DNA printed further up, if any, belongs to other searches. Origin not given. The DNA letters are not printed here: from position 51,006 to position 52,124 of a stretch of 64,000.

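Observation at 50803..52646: panD translationally coupled to two SAM-dependent methyltransferases: candidate beta-alanine N-methylation (beta-alanine betaine?) operon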

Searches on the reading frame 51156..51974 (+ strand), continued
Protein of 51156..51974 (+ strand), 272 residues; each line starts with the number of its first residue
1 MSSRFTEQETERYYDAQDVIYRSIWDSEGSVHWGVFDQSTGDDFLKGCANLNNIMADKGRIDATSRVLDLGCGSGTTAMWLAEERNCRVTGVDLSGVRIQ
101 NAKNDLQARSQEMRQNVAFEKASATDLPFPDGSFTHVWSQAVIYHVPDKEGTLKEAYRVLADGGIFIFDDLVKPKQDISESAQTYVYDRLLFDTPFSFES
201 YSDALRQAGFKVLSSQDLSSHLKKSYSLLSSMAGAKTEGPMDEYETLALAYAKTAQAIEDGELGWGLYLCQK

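Call 21: search_protein_families(library=ncbifam, proteins=[P0166, P0168, P0141, P0123, P0121, P0159], max_evalue=0.00001)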
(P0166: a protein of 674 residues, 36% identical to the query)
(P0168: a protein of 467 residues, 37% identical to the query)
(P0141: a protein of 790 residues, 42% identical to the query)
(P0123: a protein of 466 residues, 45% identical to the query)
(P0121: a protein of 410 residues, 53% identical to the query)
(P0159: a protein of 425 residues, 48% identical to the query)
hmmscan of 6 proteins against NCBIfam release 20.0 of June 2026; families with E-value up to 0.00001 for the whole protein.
P0166 (674 aa): 34 families (the best 25 are shown)
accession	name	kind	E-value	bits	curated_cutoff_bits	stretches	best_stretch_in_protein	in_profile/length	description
TIGR00223.1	panD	equivalog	9.4e-35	119.3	106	1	1-112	1-112/126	aspartate 1-decarboxylase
NF041675.1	sarc_dimgly_tmase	equivalog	7.9e-24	85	550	1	414-635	10-228/278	sarcosine/dimethylglycine N-methyltransferase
NF045667.1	MTase_DVU1556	equivalog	1.6e-23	83.3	155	1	455-629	7-172/213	DVU_1556 family methyltransferase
NF043040.1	corrin_prot_MT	hypoth_equivalog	2e-22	79.7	180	1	460-585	32-157/216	corrinoid protein-associated methyltransferase CpaM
NF040539.1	AST_met_ArsM_2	exception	1.7e-16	60.8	240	1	459-642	45-230/262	putative arsinothricin biosynthesis methyltransferase ArsM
NF051855.1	GlySarMtaseBact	equivalog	1.9e-15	57.2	350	1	184-317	48-165/259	glycine/sarcosine N-methyltransferase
TIGR02072.1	BioC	equivalog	7.3e-14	52.1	184.95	1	462-622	23-176/244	malonyl-ACP O-methyltransferase BioC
TIGR01934.1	MenG_MenH_UbiE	subfamily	7.9e-14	51.5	158.35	1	460-582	29-148/223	ubiquinone/menaquinone biosynthesis methyltransferase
NF041536.1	ArsM_DUF2284_UU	exception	1.3e-13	50.1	575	1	467-589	73-193/459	arsenite methyltransferase/DUF2284 domain selenoprotein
NF053839.1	CPFASynBruc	equivalog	2.3e-13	49.9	600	1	417-628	123-328/410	cyclopropane fatty acid synthase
NF040703.1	cyclopro_CfaB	exception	1.6e-12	46.9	650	1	413-642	104-334/393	C17 cyclopropane fatty acid synthase CfaB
NF041943.1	GPPMT_Stmyces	equivalog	3.6e-12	46.7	400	1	467-643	74-247/272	geranyl diphosphate 2-C-methyltransferase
NF008686.0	PRK11705.1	equivalog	1.1e-11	44.4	400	1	412-597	114-285/383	cyclopropane fatty acyl phospholipid synthase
NF041537.1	ArsM_AhpD_UU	exception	1.1e-11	44.1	510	1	469-588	75-192/345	arsenite methyltransferase/AhpD domain selenoprotein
NF001244.0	PRK00216.1-5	equivalog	1.7e-11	43.8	216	1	464-592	42-170/236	bifunctional demethylmenaquinone methyltransferase/2-methoxy-6-polyprenyl-1,4-benzoquinol methylase UbiE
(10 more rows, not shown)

P0168 (467 aa): 34 families (the best 25 are shown)
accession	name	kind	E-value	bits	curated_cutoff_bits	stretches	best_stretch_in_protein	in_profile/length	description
NF041675.1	sarc_dimgly_tmase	equivalog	3.1e-26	92.9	550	1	214-437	23-237/278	sarcosine/dimethylglycine N-methyltransferase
NF045667.1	MTase_DVU1556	equivalog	6.7e-22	78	155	1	250-461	12-210/213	DVU_1556 family methyltransferase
NF041820.1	daptide_MTase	equivalog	7.8e-17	61.5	175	1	238-381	15-156/243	daptide-type RiPP biosynthesis methyltransferase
NF043040.1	corrin_prot_MT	hypoth_equivalog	2.3e-16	59.9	180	1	238-369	21-149/216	corrinoid protein-associated methyltransferase CpaM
NF041943.1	GPPMT_Stmyces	equivalog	2e-15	57.4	400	1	257-432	74-244/272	geranyl diphosphate 2-C-methyltransferase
NF040703.1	cyclopro_CfaB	exception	7.3e-15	54.6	650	1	196-438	97-337/393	C17 cyclopropane fatty acid synthase CfaB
NF041536.1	ArsM_DUF2284_UU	exception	2.4e-14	52.5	575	1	261-410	77-223/459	arsenite methyltransferase/DUF2284 domain selenoprotein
TIGR02072.1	BioC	equivalog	4.2e-14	53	184.95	1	252-374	23-139/244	malonyl-ACP O-methyltransferase BioC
NF040539.1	AST_met_ArsM_2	exception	5.9e-14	52.5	240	1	250-465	46-262/262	putative arsinothricin biosynthesis methyltransferase ArsM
NF008686.0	PRK11705.1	equivalog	6.7e-14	51.7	400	1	206-385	117-281/383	cyclopropane fatty acyl phospholipid synthase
TIGR01983.1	UbiG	equivalog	7.8e-13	48.2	102.95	1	260-370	49-154/228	bifunctional 2-polyprenyl-6-hydroxyphenol methylase/3-demethylubiquinol 3-O-methyltransferase UbiG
NF041537.1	ArsM_AhpD_UU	exception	8.8e-13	47.7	510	1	261-384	77-200/345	arsenite methyltransferase/AhpD domain selenoprotein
NF053839.1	CPFASynBruc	equivalog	1.5e-12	47.2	600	1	200-425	117-333/410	cyclopropane fatty acid synthase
TIGR00452.1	TIGR00452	equivalog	2.1e-12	46.5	275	1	243-374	100-226/316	tRNA 5-methoxyuridine(34)/uridine 5-oxyacetic acid(34) synthase CmoB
NF011650.0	PRK15068.1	equivalog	5.9e-12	45.1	209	1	242-373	104-231/324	tRNA 5-methoxyuridine(34)/uridine 5-oxyacetic acid(34) synthase CmoB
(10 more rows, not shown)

P0141 (790 aa): 44 families (the best 25 are shown)
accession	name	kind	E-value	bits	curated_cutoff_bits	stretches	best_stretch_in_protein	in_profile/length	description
TIGR02409.1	carnitine_bodg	equivalog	1.7e-37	129.3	414.75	1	543-782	110-358/366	gamma-butyrobetaine dioxygenase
NF049936.1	TriMthamethphnDioxTmpA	equivalog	1.8e-36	125.8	400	1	543-782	108-355/366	2-trimethylaminoethylphosphonate dioxygenase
NF045667.1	MTase_DVU1556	equivalog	4.1e-32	111.4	155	1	53-257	12-209/213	DVU_1556 family methyltransferase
TIGR02410.1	carnitine_TMLD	equivalog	5.2e-30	105.2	268.3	1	466-789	16-361/362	trimethyllysine dioxygenase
NF041675.1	sarc_dimgly_tmase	equivalog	1.1e-24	87.9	550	1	15-230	20-233/278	sarcosine/dimethylglycine N-methyltransferase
NF001244.0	PRK00216.1-5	equivalog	6.5e-22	78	216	1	58-186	43-174/236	bifunctional demethylmenaquinone methyltransferase/2-methoxy-6-polyprenyl-1,4-benzoquinol methylase UbiE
TIGR01934.1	MenG_MenH_UbiE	subfamily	7.2e-21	74.5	158.35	1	55-182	31-158/223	ubiquinone/menaquinone biosynthesis methyltransferase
TIGR01983.1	UbiG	equivalog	1.7e-19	70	102.95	2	22-170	11-156/228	bifunctional 2-polyprenyl-6-hydroxyphenol methylase/3-demethylubiquinol 3-O-methyltransferase UbiG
NF041536.1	ArsM_DUF2284_UU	exception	2.1e-19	69.2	575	1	58-181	71-195/459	arsenite methyltransferase/DUF2284 domain selenoprotein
NF043040.1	corrin_prot_MT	hypoth_equivalog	5.4e-19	68.5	180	2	61-176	38-158/216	corrinoid protein-associated methyltransferase CpaM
NF040539.1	AST_met_ArsM_2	exception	6.1e-18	65.6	240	1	55-169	48-167/262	putative arsinothricin biosynthesis methyltransferase ArsM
TIGR02072.1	BioC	equivalog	2.8e-17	63.3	184.95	1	62-169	33-136/244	malonyl-ACP O-methyltransferase BioC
NF041537.1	ArsM_AhpD_UU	exception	1e-16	60.7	510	1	58-170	71-185/345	arsenite methyltransferase/AhpD domain selenoprotein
TIGR02021.1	BchM-ChlM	equivalog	3.2e-15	56.2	158.9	2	303-354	45-99/218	magnesium protoporphyrin IX methyltransferase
TIGR02752.1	MenG_heptapren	equivalog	8.1e-15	55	419.85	1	35-172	18-156/231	demethylmenaquinone methyltransferase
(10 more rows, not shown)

P0123 (466 aa): 60 families (the best 25 are shown)
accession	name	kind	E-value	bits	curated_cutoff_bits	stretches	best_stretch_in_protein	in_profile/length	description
NF045667.1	MTase_DVU1556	equivalog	2.4e-36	125.2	155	2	56-224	12-174/213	DVU_1556 family methyltransferase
TIGR01934.1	MenG_MenH_UbiE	subfamily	2.5e-31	108.7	158.35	2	52-186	25-160/223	ubiquinone/menaquinone biosynthesis methyltransferase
NF041675.1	sarc_dimgly_tmase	equivalog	6.2e-29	101.8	550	1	13-228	15-228/278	sarcosine/dimethylglycine N-methyltransferase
NF001244.0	PRK00216.1-5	equivalog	1.3e-27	96.6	216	2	52-189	34-173/236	bifunctional demethylmenaquinone methyltransferase/2-methoxy-6-polyprenyl-1,4-benzoquinol methylase UbiE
NF043040.1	corrin_prot_MT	hypoth_equivalog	1.3e-27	96.6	180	2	57-196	33-174/216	corrinoid protein-associated methyltransferase CpaM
TIGR02072.1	BioC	equivalog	1.2e-26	94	184.95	2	66-173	34-137/244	malonyl-ACP O-methyltransferase BioC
NF040539.1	AST_met_ArsM_2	exception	2.9e-26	92.9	240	1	65-173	55-168/262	putative arsinothricin biosynthesis methyltransferase ArsM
NF007610.0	PRK10258.1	equivalog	2.7e-22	79.3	342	2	56-183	32-151/251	malonyl-ACP O-methyltransferase BioC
TIGR01983.1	UbiG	equivalog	5e-22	78.3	102.95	2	66-168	49-151/228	bifunctional 2-polyprenyl-6-hydroxyphenol methylase/3-demethylubiquinol 3-O-methyltransferase UbiG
NF047649.1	MTase_UXPK_star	exception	4.1e-19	68.7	460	1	27-176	39-189/283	methyltransferase/UXPK-star double selenoprotein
NF052510.1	methyltran_MpqE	exception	6.6e-19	68.2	335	1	52-182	32-165/234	methyl-plastoquinone biosynthesis methyltransferase MpqE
NF041537.1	ArsM_AhpD_UU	exception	8.9e-19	67.5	510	1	60-173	70-185/345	arsenite methyltransferase/AhpD domain selenoprotein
NF011650.0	PRK15068.1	equivalog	1.2e-18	67.1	209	1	65-190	121-247/324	tRNA 5-methoxyuridine(34)/uridine 5-oxyacetic acid(34) synthase CmoB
NF001241.0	PRK00216.1-2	equivalog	4.8e-18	65.6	327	1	52-185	37-165/231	demethylmenaquinone methyltransferase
TIGR00452.1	TIGR00452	equivalog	1.3e-17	63.6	275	1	66-189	117-240/316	tRNA 5-methoxyuridine(34)/uridine 5-oxyacetic acid(34) synthase CmoB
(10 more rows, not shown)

P0121 (410 aa): 23 families
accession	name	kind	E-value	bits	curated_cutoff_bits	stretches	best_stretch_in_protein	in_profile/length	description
NF045667.1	MTase_DVU1556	equivalog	1.6e-22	80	155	1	54-266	13-208/213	DVU_1556 family methyltransferase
NF041675.1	sarc_dimgly_tmase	equivalog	2.9e-21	76.6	550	1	13-272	15-277/278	sarcosine/dimethylglycine N-methyltransferase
NF040539.1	AST_met_ArsM_2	exception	1.3e-17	64.5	240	1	67-231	60-226/262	putative arsinothricin biosynthesis methyltransferase ArsM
NF041537.1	ArsM_AhpD_UU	exception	5e-14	51.8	510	1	59-219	72-231/345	arsenite methyltransferase/AhpD domain selenoprotein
NF041536.1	ArsM_DUF2284_UU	exception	9.4e-13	47.3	575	1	63-182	76-194/459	arsenite methyltransferase/DUF2284 domain selenoprotein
NF047649.1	MTase_UXPK_star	exception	2.1e-12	46.6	460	1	59-172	73-185/283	methyltransferase/UXPK-star double selenoprotein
TIGR01934.1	MenG_MenH_UbiE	subfamily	2.3e-12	46.7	158.35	1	63-188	39-161/223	ubiquinone/menaquinone biosynthesis methyltransferase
NF001244.0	PRK00216.1-5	equivalog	1.1e-11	44.5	216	1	63-191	48-176/236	bifunctional demethylmenaquinone methyltransferase/2-methoxy-6-polyprenyl-1,4-benzoquinol methylase UbiE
NF045825.1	FAmtase_mtf2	equivalog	1.2e-09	37.8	400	1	67-174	62-164/248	fatty-acid O-methyltransferase Mtf2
NF008823.0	PRK11873.1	subfamily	1.5e-09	37.8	263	1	62-224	76-236/272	arsenite methyltransferase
NF043040.1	corrin_prot_MT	hypoth_equivalog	1.9e-09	37.3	180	1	50-186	29-165/216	corrinoid protein-associated methyltransferase CpaM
TIGR02072.1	BioC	equivalog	9.6e-09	35.4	184.95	1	47-173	19-137/244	malonyl-ACP O-methyltransferase BioC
NF052510.1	methyltran_MpqE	exception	1e-08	34.8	335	1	60-175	43-158/234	methyl-plastoquinone biosynthesis methyltransferase MpqE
NF045823.1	PthPhpthDimycoMt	equivalog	2.1e-08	33.6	300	1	67-172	70-170/256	phthiotriol/phenolphthiotriol dimycocerosates methyltransferase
NF001242.0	PRK00216.1-3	equivalog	1.5e-07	31.1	351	1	66-167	73-174/258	bifunctional demethylmenaquinone methyltransferase/2-methoxy-6-polyprenyl-1,4-benzoquinol methylase UbiE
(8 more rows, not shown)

P0159 (425 aa): 35 families (the best 25 are shown)
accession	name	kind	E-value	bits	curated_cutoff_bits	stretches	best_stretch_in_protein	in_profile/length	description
NF045667.1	MTase_DVU1556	equivalog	1.5e-29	103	155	1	187-306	11-127/213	DVU_1556 family methyltransferase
NF041675.1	sarc_dimgly_tmase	equivalog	7.2e-23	81.9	550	1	149-303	21-174/278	sarcosine/dimethylglycine N-methyltransferase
NF047649.1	MTase_UXPK_star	exception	1.4e-22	80.1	460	1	196-303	75-186/283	methyltransferase/UXPK-star double selenoprotein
NF041537.1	ArsM_AhpD_UU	exception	1.8e-20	73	510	1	196-303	74-185/345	arsenite methyltransferase/AhpD domain selenoprotein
NF040539.1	AST_met_ArsM_2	exception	1.1e-19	71.3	240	1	200-306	58-171/262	putative arsinothricin biosynthesis methyltransferase ArsM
NF041536.1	ArsM_DUF2284_UU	exception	1.4e-18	66.5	575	1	197-303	75-185/459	arsenite methyltransferase/DUF2284 domain selenoprotein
NF043040.1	corrin_prot_MT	hypoth_equivalog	6.3e-18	65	180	1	198-314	41-163/216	corrinoid protein-associated methyltransferase CpaM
TIGR01934.1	MenG_MenH_UbiE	subfamily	1.6e-16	60.3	158.35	1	185-319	26-162/223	ubiquinone/menaquinone biosynthesis methyltransferase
TIGR02072.1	BioC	equivalog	7.1e-16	58.7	184.95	1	198-302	34-136/244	malonyl-ACP O-methyltransferase BioC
NF001244.0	PRK00216.1-5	equivalog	2.3e-15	56.6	216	1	185-318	35-173/236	bifunctional demethylmenaquinone methyltransferase/2-methoxy-6-polyprenyl-1,4-benzoquinol methylase UbiE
NF001241.0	PRK00216.1-2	equivalog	7.8e-15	55.1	327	1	185-304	38-153/231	demethylmenaquinone methyltransferase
NF008823.0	PRK11873.1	subfamily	9.9e-15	54.7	263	1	198-305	77-188/272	arsenite methyltransferase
NF007610.0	PRK10258.1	equivalog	2.8e-14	53.1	342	1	182-304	26-144/251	malonyl-ACP O-methyltransferase BioC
NF041943.1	GPPMT_Stmyces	equivalog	1e-13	51.8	400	1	187-297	65-178/272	geranyl diphosphate 2-C-methyltransferase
NF001243.0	PRK00216.1-4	equivalog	1e-13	51.2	235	1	184-310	33-161/237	demethylmenaquinone methyltransferase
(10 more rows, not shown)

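Call 22: find_encoding_contigs(protein=P0166, flank=8000, max_places=4)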
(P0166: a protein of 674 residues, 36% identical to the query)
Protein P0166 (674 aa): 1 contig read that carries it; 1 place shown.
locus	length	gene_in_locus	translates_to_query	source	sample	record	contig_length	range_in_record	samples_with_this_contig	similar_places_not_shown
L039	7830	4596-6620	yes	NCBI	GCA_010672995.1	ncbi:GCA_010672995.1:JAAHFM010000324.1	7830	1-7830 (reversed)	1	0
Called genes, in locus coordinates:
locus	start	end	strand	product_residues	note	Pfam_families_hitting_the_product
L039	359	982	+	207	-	PF13365:Trypsin_2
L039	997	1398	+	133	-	-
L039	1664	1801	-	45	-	-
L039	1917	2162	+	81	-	PF05016:ParE_toxin (weak)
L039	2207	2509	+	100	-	-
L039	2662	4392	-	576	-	PF00682:HMGL-like, PF22617:HCS_D2, PF08502:LeuA_dimer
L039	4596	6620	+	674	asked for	PF02261:Asp_decarbox, PF02353:CMAS, PF01135:PCMT (weak), PF13489:Methyltransf_23, PF08241:Methyltransf_11, PF08242:Methyltransf_12, PF13649:Methyltransf_25, PF13847:Methyltransf_31, +4 more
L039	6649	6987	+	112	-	PF00111:Fer2 (weak)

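Call 23: list_cluster_members(proteins=[P0123, P0124, P0126, P0132, P0141, P0166, P0168, P0122, P0079, P0099])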
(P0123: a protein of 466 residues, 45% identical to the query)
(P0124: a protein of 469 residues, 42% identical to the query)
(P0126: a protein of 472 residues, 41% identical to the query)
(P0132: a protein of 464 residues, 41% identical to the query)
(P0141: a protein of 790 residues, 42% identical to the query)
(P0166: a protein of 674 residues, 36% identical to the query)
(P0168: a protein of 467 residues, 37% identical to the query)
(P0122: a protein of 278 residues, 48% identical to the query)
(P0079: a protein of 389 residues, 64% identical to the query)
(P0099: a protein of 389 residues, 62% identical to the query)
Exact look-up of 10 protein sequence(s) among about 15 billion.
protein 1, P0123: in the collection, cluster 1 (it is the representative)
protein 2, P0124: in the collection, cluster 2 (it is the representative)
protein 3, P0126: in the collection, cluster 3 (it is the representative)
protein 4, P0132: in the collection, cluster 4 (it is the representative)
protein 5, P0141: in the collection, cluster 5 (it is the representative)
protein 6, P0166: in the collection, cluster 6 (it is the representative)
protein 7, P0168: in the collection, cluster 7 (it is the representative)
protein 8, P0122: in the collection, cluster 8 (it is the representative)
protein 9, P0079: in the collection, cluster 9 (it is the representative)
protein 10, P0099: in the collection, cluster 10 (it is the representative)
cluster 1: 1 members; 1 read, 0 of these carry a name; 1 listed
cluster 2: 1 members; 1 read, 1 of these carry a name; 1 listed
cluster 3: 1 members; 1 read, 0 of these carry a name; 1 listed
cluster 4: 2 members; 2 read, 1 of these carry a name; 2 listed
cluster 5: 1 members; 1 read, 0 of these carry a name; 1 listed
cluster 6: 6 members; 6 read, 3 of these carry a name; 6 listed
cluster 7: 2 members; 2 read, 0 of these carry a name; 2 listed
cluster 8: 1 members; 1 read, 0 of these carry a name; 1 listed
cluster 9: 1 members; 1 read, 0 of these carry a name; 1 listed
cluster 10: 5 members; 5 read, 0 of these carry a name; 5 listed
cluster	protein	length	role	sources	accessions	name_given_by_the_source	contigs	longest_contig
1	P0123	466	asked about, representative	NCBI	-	-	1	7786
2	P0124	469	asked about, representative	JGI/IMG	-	ubiquinone/menaquinone biosynthesis C-methylase UbiE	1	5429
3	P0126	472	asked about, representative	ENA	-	-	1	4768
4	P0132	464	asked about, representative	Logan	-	-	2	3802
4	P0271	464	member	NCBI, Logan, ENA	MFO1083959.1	MAG: methyltransferase domain-containing protein [Reyranellaceae bacterium]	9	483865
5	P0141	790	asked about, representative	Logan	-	-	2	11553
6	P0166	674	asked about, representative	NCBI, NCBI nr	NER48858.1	MAG: aspartate 1-decarboxylase [Symploca sp. SIO1A3] | aspartate 1-decarboxylase [Symploca sp. SIO1A3]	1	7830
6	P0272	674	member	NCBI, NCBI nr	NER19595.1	MAG: aspartate 1-decarboxylase [Symploca sp. SIO1C2] | aspartate 1-decarboxylase [Symploca sp. SIO1C2]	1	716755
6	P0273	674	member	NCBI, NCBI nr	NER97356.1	MAG: aspartate 1-decarboxylase [Symploca sp. SIO1B1] | aspartate 1-decarboxylase [Symploca sp. SIO1B1]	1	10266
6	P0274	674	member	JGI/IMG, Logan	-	-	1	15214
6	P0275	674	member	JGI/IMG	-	-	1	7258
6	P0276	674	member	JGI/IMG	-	-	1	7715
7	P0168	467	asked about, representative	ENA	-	-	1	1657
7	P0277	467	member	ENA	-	-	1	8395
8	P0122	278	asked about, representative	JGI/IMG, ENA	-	-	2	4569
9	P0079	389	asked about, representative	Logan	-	-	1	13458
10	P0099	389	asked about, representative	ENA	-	-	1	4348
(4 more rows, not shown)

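Call 24: find_encoding_contigs(protein=P0271, flank=8000, max_places=3)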
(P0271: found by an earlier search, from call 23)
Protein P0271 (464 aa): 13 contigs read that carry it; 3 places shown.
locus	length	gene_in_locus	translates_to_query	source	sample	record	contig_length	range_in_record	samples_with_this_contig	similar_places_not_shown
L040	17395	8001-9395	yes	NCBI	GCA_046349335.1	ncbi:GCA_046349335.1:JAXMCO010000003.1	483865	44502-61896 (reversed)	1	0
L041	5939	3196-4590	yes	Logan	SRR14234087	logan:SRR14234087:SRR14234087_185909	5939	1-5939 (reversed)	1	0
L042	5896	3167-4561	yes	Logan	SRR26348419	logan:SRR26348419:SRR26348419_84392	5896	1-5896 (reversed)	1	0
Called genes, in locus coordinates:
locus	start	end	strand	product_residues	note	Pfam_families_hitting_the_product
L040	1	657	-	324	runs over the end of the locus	PF03401:TctC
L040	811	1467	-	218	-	PF13409:GST_N_2, PF13417:GST_N_3 (weak), PF13410:GST_C_2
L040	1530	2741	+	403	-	PF06850:PHB_depo_C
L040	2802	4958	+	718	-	PF01642:MM_CoA_mutase, PF02310:B12-binding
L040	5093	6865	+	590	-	PF00755:Carn_acyltransf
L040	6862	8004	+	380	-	PF06155:GBBH-like_N, PF02668:TauD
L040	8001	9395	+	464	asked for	PF02353:CMAS, PF13489:Methyltransf_23, PF01209:Ubie_methyltran, PF08241:Methyltransf_11, PF08242:Methyltransf_12, PF13649:Methyltransf_25, PF13847:Methyltransf_31, PF13489:Methyltransf_23, +6 more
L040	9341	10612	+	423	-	PF05977:MFS_3, PF07690:MFS_1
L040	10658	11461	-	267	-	PF11306:DUF3108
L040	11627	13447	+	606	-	PF00664:ABC_membrane, PF00005:ABC_tran, PF02463:SMC_N (faint)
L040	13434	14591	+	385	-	PF05977:MFS_3, PF12832:MFS_1_like (weak), PF06779:MFS_4 (weak), PF07690:MFS_1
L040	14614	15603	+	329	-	PF03308:MeaB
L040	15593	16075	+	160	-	PF03692:CxxCxxCC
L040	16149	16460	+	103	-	PF00830:Ribosomal_L28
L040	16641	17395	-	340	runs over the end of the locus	PF13449:Phytase-like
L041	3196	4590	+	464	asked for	PF02353:CMAS, PF13489:Methyltransf_23, PF01209:Ubie_methyltran, PF08241:Methyltransf_11, PF08242:Methyltransf_12, PF13649:Methyltransf_25, PF13847:Methyltransf_31, PF13489:Methyltransf_23, +6 more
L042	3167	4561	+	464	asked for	PF02353:CMAS, PF13489:Methyltransf_23, PF01209:Ubie_methyltran, PF08241:Methyltransf_11, PF08242:Methyltransf_12, PF13649:Methyltransf_25, PF13847:Methyltransf_31, PF13489:Methyltransf_23, +6 more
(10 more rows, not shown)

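Call 25: find_encoding_contigs(protein=P0123, flank=8000, max_places=3)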
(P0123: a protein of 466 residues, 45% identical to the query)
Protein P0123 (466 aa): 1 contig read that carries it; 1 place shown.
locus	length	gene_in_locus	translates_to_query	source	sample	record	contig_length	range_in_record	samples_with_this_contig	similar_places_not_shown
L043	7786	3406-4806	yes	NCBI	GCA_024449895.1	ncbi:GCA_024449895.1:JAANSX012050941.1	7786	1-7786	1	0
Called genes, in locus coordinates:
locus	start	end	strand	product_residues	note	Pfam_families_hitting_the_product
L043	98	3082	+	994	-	PF00581:Rhodanese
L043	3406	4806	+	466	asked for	PF02353:CMAS, PF01209:Ubie_methyltran, PF13489:Methyltransf_23, PF08241:Methyltransf_11, PF08242:Methyltransf_12, PF13649:Methyltransf_25, PF13847:Methyltransf_31, PF13489:Methyltransf_23, +10 more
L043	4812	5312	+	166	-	PF02261:Asp_decarbox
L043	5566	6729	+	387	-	PF00438:S-AdoMet_synt_N, PF02772:S-AdoMet_synt_M, PF02773:S-AdoMet_synt_C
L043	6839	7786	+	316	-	?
